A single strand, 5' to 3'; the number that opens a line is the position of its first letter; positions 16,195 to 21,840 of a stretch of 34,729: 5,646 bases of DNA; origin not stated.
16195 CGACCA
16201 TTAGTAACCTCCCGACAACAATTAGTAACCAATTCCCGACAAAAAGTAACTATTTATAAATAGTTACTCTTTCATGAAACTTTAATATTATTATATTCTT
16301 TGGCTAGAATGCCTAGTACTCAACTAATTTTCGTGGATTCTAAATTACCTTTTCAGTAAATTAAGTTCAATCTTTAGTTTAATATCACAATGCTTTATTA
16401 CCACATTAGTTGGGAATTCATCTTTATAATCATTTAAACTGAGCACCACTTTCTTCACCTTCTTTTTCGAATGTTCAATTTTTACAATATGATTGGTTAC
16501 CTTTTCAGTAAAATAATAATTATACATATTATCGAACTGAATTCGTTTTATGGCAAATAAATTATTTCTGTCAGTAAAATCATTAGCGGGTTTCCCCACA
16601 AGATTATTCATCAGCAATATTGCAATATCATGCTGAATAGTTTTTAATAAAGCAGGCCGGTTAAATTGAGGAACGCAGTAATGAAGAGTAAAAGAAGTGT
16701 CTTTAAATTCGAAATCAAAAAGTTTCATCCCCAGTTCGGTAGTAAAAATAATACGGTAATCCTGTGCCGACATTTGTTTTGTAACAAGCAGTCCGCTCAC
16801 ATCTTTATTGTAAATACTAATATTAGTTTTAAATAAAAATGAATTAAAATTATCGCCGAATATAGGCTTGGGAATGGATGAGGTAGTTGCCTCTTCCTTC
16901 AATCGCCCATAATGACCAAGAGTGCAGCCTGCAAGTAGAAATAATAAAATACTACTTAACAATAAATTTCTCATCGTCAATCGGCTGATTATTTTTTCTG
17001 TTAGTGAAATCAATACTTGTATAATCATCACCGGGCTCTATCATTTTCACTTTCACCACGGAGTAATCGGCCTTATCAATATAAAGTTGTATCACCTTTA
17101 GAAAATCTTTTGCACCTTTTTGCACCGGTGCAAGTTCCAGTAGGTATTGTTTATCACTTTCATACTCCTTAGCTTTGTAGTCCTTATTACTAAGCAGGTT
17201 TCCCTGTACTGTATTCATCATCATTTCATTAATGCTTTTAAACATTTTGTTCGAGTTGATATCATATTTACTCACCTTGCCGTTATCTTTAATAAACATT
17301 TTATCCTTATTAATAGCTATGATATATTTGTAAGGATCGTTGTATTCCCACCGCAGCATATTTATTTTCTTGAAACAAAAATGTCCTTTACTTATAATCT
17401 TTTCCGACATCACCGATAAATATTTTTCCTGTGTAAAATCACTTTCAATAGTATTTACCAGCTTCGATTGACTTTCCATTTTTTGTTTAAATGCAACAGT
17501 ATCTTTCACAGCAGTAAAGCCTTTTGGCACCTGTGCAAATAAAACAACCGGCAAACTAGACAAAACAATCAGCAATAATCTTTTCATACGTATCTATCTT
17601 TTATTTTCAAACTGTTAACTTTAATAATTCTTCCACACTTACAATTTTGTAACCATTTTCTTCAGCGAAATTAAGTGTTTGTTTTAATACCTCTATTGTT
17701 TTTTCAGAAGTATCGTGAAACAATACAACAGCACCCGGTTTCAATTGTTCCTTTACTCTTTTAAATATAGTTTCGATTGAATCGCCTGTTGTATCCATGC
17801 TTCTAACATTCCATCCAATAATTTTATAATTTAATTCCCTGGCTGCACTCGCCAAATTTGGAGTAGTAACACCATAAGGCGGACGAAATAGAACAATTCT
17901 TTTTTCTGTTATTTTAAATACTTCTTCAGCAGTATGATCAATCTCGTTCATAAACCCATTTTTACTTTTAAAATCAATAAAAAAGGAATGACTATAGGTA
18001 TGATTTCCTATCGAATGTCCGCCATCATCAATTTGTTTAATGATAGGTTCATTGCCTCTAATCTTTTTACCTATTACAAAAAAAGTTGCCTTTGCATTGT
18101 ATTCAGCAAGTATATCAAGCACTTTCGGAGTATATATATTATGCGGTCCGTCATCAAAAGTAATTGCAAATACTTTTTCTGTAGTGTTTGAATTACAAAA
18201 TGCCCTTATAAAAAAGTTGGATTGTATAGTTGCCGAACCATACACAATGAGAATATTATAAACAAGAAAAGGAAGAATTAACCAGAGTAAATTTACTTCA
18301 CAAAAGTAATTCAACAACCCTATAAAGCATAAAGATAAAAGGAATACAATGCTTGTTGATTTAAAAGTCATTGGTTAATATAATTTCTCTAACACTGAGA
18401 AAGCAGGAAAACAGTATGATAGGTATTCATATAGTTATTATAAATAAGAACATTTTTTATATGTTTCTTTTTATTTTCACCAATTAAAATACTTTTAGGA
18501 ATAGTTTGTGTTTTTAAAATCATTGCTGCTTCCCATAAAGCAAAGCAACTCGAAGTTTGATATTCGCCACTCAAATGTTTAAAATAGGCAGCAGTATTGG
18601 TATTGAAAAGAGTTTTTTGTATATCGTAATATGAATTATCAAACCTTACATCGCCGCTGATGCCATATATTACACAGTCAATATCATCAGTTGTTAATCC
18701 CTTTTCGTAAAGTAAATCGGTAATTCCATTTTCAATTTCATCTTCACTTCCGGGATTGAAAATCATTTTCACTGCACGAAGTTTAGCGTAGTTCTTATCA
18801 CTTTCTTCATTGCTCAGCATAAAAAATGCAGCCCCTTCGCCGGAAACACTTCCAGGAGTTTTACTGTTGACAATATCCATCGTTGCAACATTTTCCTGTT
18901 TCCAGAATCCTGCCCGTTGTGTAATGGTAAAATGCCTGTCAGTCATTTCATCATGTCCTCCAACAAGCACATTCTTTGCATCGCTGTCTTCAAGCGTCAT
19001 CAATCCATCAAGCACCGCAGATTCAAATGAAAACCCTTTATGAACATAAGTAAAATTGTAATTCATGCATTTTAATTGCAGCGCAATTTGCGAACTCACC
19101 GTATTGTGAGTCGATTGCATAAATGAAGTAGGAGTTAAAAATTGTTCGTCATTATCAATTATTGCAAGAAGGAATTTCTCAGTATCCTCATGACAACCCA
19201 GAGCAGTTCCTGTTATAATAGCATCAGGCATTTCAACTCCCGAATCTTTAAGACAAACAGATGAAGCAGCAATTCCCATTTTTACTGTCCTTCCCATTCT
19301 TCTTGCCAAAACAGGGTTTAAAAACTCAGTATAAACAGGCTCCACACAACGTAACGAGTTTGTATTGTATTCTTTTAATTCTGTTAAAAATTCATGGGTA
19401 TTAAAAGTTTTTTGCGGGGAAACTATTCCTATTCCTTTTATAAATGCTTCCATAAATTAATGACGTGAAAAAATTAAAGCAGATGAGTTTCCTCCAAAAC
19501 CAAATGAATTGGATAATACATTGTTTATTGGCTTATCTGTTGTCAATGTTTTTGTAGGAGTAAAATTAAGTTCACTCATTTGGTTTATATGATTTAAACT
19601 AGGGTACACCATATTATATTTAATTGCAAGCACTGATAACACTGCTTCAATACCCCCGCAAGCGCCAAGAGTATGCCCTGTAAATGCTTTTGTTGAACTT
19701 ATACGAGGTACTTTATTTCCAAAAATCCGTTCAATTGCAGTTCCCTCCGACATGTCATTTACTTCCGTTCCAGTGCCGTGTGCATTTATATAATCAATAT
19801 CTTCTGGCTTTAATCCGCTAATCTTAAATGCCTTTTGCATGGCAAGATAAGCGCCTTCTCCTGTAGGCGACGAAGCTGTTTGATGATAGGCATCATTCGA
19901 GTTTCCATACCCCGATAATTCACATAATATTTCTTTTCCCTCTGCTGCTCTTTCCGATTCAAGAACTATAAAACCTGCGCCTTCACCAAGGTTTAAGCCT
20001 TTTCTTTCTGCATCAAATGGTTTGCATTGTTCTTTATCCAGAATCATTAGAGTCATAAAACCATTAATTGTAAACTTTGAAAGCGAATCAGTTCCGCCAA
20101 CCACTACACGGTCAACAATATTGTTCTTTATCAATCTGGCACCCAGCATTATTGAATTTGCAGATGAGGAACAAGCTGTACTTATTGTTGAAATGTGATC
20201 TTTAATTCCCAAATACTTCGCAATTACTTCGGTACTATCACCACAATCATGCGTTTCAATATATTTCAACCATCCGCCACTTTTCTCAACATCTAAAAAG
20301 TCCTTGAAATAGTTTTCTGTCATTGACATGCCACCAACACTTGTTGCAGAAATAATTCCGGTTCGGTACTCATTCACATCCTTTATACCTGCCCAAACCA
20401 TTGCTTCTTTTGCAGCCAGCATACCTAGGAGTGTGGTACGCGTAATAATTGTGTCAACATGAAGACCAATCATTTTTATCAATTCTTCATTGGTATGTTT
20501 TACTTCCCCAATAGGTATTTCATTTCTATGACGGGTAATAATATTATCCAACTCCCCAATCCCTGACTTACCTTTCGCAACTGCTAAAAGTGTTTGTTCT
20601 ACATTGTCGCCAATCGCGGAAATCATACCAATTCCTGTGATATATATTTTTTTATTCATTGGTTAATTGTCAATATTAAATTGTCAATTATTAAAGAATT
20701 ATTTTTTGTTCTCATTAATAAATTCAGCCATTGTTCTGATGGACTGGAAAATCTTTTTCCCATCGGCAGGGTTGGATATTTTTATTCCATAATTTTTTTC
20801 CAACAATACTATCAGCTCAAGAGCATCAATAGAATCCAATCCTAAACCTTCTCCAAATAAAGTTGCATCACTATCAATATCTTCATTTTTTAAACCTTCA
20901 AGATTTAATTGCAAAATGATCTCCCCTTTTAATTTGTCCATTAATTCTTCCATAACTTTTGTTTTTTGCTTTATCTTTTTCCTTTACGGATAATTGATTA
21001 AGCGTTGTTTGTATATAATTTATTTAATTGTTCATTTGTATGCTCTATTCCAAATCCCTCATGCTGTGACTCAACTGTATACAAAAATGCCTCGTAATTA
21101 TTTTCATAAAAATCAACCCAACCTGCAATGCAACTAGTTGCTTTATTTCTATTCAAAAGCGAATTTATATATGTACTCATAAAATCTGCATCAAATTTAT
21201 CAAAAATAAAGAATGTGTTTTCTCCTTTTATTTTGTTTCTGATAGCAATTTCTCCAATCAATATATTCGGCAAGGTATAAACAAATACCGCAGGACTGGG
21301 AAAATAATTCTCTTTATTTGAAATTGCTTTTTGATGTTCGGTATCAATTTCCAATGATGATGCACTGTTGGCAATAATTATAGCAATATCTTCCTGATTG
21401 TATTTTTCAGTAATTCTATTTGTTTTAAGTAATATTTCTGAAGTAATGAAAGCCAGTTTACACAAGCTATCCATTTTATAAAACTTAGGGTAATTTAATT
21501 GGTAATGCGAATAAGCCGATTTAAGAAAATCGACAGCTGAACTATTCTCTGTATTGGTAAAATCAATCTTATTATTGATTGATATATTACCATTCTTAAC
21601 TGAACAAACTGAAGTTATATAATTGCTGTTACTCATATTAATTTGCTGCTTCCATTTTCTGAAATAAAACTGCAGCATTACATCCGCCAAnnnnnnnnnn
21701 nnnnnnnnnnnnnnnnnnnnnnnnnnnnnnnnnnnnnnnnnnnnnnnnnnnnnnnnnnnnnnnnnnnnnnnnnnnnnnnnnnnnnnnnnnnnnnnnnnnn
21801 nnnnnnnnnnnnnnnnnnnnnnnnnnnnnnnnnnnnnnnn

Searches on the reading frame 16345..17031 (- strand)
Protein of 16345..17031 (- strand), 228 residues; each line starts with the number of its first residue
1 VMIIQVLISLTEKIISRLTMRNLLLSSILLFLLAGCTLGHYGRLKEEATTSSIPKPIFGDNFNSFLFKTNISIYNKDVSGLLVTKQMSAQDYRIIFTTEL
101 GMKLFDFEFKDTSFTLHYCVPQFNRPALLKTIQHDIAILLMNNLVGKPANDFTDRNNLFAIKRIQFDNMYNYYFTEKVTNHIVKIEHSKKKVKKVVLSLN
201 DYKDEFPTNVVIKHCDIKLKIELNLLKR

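Call 21: search_protein_families(library=pfam, proteins=[window:16345-17031:-], max_evalue=0.001)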
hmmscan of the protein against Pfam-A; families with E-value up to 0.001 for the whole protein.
window:16345-17031:- (228 aa): 0 families

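Call 57: search_protein_families(library=pfam, proteins=[window:16345-17031:-], max_evalue=1)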
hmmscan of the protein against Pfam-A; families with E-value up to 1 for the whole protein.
window:16345-17031:- (228 aa): 1 family
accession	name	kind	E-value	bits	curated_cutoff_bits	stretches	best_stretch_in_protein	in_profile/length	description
PF03256.22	ANAPC10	-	0.14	12.2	21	1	159-206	40-88/185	Anaphase-promoting complex, subunit 10 (APC10)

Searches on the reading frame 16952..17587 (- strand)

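Call 21: search_protein_families(library=pfam, proteins=[window:16952-17587:-], max_evalue=0.001)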
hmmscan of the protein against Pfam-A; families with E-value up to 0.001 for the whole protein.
window:16952-17587:- (211 aa): 1 family
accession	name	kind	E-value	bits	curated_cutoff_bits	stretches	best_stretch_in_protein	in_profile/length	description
PF03548.22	LolA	-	2e-15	57.3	23.6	1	44-208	3-162/165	Outer membrane lipoprotein carrier protein LolA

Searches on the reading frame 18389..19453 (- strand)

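Call 21: search_protein_families(library=pfam, proteins=[window:18389-19453:-], max_evalue=0.001)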
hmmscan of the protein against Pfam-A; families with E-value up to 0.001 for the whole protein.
window:18389-19453:- (354 aa): 2 families
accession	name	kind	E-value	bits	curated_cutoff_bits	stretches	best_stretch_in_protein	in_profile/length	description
PF13723.12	Ketoacyl-synt_2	-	5.3e-09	36.4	25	1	39-181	16-152/223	Beta-ketoacyl synthase, N-terminal domain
PF00109.32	ketoacyl-synt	-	2.2e-06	27.9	20.8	1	48-217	81-250/252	Beta-ketoacyl synthase, N-terminal domain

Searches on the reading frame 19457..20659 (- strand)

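Call 21: search_protein_families(library=pfam, proteins=[window:19457-20659:-], max_evalue=0.001)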
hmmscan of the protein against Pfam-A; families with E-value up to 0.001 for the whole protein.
window:19457-20659:- (400 aa): 3 families
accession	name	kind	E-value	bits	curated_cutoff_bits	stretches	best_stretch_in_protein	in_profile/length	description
PF02801.28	Ketoacyl-synt_C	-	1e-31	109.9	20.8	1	245-356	1-117/119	Beta-ketoacyl synthase, C-terminal domain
PF00109.32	ketoacyl-synt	-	4.5e-25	89.1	20.8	1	3-238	2-251/252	Beta-ketoacyl synthase, N-terminal domain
PF00108.29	Thiolase_N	-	6.3e-05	22.9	26.4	1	153-198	75-120/260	Thiolase, N-terminal domain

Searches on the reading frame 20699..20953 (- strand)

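Call 21: search_protein_families(library=pfam, proteins=[window:20699-20953:-], max_evalue=0.001)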
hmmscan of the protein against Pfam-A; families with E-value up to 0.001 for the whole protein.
window:20699-20953:- (84 aa): 1 family
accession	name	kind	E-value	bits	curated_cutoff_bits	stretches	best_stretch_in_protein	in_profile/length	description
PF00550.31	PP-binding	-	2.4e-09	37.8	20.8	1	19-60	11-50/67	Phosphopantetheine attachment site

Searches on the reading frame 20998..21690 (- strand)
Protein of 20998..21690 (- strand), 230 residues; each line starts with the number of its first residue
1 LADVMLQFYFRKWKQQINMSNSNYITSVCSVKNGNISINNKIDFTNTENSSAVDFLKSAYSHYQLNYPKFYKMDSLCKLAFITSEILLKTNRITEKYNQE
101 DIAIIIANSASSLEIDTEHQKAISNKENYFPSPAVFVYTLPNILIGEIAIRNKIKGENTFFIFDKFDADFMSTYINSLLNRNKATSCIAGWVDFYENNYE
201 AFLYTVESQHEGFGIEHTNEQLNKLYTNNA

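Call 21: search_protein_families(library=pfam, proteins=[window:20998-21690:-], max_evalue=0.001)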
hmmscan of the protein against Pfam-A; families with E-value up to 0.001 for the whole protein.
window:20998-21690:- (230 aa): 0 families

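Call 57: search_protein_families(library=pfam, proteins=[window:20998-21690:-], max_evalue=1)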
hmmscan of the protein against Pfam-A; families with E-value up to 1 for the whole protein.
window:20998-21690:- (230 aa): 2 families
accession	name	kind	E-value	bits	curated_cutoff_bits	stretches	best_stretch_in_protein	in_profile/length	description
PF19920.4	bpX4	-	0.11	12.6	27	1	32-69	11-49/202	MoxR-vWA-beta-propeller ternary system domain bpX4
PF25156.2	PNGase_A_C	-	0.32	11.5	27.9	1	12-61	26-73/76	PNGase_A C-terminal domain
